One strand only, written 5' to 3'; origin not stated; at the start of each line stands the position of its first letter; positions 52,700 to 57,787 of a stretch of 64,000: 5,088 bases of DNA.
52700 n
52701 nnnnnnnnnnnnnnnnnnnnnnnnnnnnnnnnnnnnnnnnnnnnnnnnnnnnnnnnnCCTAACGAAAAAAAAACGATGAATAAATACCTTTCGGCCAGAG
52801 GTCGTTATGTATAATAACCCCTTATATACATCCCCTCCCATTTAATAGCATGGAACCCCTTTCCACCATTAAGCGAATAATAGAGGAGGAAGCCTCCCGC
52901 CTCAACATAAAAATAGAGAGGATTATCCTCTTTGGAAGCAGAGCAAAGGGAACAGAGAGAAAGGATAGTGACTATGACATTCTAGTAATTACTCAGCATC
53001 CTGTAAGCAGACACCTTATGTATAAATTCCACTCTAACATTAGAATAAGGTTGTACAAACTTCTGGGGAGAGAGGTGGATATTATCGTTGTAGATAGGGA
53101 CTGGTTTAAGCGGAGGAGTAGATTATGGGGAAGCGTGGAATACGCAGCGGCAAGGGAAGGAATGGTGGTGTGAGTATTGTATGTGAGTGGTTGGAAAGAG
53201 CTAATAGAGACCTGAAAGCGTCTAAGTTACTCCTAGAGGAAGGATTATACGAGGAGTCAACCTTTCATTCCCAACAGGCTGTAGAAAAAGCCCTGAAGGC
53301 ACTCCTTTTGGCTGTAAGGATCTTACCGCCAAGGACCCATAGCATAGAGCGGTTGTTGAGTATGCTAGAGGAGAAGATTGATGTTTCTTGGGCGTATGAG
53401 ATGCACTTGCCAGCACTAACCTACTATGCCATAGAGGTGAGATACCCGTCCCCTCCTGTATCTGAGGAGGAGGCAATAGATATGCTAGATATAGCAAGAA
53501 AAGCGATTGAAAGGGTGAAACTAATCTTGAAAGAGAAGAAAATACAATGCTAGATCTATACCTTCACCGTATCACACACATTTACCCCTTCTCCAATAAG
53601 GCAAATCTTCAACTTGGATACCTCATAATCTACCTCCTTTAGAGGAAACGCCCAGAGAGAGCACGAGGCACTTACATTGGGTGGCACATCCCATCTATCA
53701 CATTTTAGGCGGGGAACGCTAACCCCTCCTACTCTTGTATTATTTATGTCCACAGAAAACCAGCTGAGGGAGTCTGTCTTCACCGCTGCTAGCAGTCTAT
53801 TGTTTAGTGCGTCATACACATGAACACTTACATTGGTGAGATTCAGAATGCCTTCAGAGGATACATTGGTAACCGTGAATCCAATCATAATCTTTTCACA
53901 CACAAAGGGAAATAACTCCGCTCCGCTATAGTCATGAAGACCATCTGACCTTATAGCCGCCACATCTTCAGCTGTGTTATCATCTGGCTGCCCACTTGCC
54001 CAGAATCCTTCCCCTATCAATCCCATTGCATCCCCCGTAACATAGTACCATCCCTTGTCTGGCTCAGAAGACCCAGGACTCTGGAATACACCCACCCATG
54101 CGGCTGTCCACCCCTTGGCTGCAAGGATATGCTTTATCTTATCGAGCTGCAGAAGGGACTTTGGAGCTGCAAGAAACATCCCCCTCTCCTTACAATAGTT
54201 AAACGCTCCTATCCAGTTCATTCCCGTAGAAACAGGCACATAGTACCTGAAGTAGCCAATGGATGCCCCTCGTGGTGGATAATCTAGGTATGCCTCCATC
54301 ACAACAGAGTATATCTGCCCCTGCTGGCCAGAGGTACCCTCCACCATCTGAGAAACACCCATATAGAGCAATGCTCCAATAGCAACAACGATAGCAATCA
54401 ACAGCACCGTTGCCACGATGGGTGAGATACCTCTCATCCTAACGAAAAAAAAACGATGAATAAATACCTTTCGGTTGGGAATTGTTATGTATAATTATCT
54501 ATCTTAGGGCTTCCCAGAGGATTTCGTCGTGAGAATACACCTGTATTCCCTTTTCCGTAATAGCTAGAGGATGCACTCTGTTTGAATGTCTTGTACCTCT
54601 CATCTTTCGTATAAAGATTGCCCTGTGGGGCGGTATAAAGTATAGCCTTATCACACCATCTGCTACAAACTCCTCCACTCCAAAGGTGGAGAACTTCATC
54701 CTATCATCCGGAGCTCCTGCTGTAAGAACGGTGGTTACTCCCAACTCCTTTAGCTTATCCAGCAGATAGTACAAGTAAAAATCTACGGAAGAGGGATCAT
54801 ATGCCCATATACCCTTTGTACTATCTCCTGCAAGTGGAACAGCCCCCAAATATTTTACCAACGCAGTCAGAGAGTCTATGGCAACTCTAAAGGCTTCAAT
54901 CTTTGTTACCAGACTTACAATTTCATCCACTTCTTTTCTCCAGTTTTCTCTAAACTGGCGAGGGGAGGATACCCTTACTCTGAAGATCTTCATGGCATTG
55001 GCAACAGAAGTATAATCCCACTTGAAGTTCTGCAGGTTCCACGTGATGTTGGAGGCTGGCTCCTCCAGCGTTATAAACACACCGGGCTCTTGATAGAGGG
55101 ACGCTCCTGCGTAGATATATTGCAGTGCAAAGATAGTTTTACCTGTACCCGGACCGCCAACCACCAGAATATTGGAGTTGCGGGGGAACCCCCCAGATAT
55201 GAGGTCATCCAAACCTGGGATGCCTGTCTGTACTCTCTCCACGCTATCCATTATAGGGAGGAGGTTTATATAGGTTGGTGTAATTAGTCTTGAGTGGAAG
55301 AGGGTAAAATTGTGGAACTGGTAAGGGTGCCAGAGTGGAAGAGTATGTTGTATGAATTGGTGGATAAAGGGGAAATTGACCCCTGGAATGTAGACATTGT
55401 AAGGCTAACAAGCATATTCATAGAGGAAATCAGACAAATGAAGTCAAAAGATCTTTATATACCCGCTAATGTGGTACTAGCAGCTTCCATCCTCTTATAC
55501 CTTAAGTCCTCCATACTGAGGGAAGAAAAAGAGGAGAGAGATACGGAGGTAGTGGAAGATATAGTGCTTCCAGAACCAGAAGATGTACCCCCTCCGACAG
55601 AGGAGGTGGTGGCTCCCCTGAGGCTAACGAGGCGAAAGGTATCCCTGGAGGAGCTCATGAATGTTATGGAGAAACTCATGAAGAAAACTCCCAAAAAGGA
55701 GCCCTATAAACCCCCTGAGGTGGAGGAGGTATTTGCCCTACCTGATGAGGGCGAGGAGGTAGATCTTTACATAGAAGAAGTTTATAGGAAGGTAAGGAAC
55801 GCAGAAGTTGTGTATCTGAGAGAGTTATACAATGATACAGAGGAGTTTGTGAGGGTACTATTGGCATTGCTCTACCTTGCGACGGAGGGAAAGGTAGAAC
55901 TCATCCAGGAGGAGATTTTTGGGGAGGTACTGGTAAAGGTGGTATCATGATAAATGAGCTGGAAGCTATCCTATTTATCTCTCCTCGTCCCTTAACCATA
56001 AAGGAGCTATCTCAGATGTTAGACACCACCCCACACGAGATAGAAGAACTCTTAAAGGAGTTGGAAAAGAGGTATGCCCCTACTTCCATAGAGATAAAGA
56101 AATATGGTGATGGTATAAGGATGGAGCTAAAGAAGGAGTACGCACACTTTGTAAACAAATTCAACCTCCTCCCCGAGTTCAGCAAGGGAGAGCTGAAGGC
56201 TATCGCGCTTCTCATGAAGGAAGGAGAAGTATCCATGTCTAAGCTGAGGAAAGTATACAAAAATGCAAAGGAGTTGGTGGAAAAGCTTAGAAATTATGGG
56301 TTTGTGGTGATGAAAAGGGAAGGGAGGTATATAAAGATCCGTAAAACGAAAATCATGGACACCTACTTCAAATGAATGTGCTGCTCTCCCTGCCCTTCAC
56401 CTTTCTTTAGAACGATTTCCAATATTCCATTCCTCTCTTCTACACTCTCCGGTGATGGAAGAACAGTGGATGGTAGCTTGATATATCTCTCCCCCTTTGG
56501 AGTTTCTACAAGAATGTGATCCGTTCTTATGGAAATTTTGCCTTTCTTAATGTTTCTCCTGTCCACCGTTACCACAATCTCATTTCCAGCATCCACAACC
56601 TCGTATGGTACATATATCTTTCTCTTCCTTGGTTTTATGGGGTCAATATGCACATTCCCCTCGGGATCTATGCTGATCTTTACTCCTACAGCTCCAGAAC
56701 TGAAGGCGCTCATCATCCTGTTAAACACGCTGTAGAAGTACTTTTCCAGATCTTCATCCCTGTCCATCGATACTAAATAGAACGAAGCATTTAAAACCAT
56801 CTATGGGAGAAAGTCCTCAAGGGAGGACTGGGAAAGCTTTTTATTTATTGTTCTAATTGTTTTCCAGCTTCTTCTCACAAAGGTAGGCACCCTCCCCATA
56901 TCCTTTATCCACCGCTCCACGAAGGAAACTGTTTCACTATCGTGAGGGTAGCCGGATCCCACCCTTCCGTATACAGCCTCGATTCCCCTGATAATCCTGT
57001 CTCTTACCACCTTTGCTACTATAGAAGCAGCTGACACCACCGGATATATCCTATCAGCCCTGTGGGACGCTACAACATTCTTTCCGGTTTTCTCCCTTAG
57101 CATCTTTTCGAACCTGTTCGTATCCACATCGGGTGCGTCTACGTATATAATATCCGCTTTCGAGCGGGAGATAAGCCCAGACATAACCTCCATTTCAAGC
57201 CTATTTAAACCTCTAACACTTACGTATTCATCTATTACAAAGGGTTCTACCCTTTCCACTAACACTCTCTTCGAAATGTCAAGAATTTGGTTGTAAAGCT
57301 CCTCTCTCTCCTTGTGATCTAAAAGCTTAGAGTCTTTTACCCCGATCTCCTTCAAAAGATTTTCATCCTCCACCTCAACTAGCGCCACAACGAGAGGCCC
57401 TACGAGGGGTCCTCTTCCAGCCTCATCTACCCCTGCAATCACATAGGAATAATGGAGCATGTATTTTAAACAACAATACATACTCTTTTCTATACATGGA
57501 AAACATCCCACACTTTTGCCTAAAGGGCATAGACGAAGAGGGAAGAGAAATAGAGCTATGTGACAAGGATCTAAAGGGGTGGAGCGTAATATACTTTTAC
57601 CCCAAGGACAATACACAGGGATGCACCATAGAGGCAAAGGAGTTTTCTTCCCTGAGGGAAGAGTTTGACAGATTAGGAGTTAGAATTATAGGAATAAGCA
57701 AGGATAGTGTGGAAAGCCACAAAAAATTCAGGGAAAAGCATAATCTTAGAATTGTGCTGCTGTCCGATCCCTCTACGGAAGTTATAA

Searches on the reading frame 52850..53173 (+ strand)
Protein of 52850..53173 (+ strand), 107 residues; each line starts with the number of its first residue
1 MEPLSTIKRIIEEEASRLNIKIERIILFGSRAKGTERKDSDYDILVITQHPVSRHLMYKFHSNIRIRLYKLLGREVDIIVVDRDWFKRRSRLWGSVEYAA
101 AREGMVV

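Call 11: search_protein_families(library=pfam, proteins=[window:52850-53173:+], max_evalue=0.01)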
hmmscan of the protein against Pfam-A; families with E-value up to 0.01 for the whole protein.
window:52850-53173:+ (107 aa): 3 families
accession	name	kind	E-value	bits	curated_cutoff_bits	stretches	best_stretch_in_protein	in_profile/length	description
PF01909.29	NTP_transf_2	-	1.2e-12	48.4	21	1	10-86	3-79/93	Nucleotidyltransferase domain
PF18765.7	Polbeta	-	1.1e-11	45.1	26.9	1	19-81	10-69/93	Polymerase beta, Nucleotidyltransferase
PF10127.15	RlaP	-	0.0073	16.5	23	1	15-56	13-54/249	RNA repair pathway DNA polymerase beta family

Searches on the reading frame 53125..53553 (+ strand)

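Call 11: search_protein_families(library=pfam, proteins=[window:53125-53553:+], max_evalue=0.01)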
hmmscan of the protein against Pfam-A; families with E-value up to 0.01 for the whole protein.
window:53125-53553:+ (142 aa): 1 family
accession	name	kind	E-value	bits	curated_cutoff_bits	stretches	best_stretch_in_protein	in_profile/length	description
PF05168.19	HEPN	-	1e-30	106.7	22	1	21-132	3-115/117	HEPN domain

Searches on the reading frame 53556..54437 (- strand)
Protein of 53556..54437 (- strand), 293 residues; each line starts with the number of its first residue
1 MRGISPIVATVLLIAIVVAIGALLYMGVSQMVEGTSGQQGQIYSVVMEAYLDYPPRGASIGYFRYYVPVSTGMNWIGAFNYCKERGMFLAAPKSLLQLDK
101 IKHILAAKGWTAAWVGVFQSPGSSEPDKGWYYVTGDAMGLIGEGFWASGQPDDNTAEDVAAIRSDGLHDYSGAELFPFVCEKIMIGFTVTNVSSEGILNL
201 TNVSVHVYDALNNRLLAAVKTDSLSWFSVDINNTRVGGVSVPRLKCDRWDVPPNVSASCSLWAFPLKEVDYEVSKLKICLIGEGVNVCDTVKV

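Call 11: search_protein_families(library=pfam, proteins=[window:53556-54437:-], max_evalue=0.01)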
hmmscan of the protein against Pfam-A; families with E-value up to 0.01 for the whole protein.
window:53556-54437:- (293 aa): 1 family
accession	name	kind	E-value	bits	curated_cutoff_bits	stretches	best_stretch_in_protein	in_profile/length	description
PF00059.27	Lectin_C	-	1.3e-06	29.6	22.6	1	72-182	2-107/107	Lectin C-type domain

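Call 13: find_encoding_contigs(protein=window:53556-54437:-, flank=10000, max_places=10)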
Protein window:53556-54437:- (293 aa): no gene with exactly this product is on record in the collection.

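Call 45: search_protein_families(library=ncbifam, proteins=[window:53556-54437:-], max_evalue=1)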
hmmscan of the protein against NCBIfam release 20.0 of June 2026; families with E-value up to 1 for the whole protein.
window:53556-54437:- (293 aa): 2 families
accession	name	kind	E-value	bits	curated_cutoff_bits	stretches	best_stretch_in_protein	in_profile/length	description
TIGR02537.2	arch_flag_Nterm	domain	8e-07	28.5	20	1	2-31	3-32/33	archaellin/type IV pilin N-terminal domain-containing protein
NF046073.1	UpsA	equivalog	2.4e-05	24.5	130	1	1-30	1-30/136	pilin subunit UpsA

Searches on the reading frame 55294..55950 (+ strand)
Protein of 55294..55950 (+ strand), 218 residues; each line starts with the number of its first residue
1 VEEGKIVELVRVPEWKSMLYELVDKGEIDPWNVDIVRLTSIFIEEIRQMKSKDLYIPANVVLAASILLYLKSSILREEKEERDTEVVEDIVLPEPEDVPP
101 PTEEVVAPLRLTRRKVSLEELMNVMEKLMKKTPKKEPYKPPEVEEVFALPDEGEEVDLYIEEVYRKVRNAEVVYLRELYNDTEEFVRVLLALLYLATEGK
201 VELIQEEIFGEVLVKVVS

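Call 54: search_protein_families(library=pfam, proteins=[window:55294-55950:+], max_evalue=0.001)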
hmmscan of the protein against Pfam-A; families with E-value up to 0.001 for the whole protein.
window:55294-55950:+ (218 aa): 2 families
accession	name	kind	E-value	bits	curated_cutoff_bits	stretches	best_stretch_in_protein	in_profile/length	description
PF02616.19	SMC_ScpA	-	1.2e-11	45.5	24.6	1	22-92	1-71/232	Segregation and condensation protein ScpA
PF16592.10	Cas9_REC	-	0.00075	18.8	25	0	24-78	303-358/541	REC lobe of CRISPR-associated endonuclease Cas9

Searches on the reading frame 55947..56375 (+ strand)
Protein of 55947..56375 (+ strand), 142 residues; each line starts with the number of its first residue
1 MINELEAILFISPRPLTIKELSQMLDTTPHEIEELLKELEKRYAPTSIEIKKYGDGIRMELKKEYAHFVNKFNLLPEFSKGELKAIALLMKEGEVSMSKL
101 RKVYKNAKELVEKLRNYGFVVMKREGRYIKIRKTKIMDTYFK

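Call 54: search_protein_families(library=pfam, proteins=[window:55947-56375:+], max_evalue=0.001)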
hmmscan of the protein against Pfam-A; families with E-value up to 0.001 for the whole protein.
window:55947-56375:+ (142 aa): 1 family
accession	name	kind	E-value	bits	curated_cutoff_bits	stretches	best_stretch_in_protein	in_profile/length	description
PF04079.22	SMC_ScpB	-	2.8e-18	66.5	27.4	1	4-137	2-145/160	Segregation and condensation complex subunit ScpB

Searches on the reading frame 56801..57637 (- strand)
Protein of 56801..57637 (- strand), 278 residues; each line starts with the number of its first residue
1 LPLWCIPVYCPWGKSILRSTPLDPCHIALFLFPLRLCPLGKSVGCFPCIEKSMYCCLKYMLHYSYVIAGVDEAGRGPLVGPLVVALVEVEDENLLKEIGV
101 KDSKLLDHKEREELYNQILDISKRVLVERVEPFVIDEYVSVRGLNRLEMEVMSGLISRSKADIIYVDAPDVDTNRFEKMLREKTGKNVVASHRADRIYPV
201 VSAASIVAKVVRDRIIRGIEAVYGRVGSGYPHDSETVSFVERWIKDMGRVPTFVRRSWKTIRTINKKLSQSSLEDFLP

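Call 54: search_protein_families(library=pfam, proteins=[window:56801-57637:-], max_evalue=0.001)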
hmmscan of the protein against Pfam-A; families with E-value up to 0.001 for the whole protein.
window:56801-57637:- (278 aa): 1 family
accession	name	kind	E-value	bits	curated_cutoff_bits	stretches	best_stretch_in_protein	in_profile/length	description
PF01351.25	RNase_HII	-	5.3e-43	147.7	25.8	1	68-260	1-198/199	Ribonuclease HII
